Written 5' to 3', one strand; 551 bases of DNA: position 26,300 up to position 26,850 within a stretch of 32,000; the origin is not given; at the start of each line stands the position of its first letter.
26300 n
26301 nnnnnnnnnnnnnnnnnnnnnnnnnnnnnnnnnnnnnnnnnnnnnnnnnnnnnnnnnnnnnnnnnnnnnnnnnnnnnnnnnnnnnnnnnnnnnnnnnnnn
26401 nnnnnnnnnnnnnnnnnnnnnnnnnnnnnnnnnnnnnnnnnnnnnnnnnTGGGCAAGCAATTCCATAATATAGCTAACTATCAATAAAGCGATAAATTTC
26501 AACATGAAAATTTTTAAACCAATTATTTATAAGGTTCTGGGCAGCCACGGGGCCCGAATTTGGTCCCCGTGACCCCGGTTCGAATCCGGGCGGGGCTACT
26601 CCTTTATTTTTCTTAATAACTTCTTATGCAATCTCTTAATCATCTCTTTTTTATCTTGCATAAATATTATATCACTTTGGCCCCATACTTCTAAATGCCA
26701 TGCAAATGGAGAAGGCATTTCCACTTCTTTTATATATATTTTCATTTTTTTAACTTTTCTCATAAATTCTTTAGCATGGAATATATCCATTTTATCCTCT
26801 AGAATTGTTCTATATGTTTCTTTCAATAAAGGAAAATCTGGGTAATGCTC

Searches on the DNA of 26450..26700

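Call 33: search_rna_families(source=window, start=26450, end=26700, threshold=evalue, max_evalue=10, show_alignments=2)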
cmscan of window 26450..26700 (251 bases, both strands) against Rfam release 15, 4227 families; matches with E-value up to 10: 4.
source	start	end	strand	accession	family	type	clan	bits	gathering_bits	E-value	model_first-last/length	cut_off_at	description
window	26533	26597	+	RF01684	mascRNA-menRNA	Gene;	-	20.6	42.5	0.056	1-56/56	no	MALAT1-associated small cytoplasmic RNA/MEN beta RNA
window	26550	26598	+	RF00005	tRNA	Gene; tRNA;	CL00001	18.7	29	0.16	1-71/71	no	tRNA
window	26537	26577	+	RF01835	HIV_FS2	Cis-reg; frameshift_element;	-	12.4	44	9.9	1-45/45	no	ribosomal frameshift site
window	26639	26700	+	RF00064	HgcG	Gene; snRNA; snoRNA; HACA-box;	-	7.6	77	4.8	1-61/276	3'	HgcG RNA (Pab40)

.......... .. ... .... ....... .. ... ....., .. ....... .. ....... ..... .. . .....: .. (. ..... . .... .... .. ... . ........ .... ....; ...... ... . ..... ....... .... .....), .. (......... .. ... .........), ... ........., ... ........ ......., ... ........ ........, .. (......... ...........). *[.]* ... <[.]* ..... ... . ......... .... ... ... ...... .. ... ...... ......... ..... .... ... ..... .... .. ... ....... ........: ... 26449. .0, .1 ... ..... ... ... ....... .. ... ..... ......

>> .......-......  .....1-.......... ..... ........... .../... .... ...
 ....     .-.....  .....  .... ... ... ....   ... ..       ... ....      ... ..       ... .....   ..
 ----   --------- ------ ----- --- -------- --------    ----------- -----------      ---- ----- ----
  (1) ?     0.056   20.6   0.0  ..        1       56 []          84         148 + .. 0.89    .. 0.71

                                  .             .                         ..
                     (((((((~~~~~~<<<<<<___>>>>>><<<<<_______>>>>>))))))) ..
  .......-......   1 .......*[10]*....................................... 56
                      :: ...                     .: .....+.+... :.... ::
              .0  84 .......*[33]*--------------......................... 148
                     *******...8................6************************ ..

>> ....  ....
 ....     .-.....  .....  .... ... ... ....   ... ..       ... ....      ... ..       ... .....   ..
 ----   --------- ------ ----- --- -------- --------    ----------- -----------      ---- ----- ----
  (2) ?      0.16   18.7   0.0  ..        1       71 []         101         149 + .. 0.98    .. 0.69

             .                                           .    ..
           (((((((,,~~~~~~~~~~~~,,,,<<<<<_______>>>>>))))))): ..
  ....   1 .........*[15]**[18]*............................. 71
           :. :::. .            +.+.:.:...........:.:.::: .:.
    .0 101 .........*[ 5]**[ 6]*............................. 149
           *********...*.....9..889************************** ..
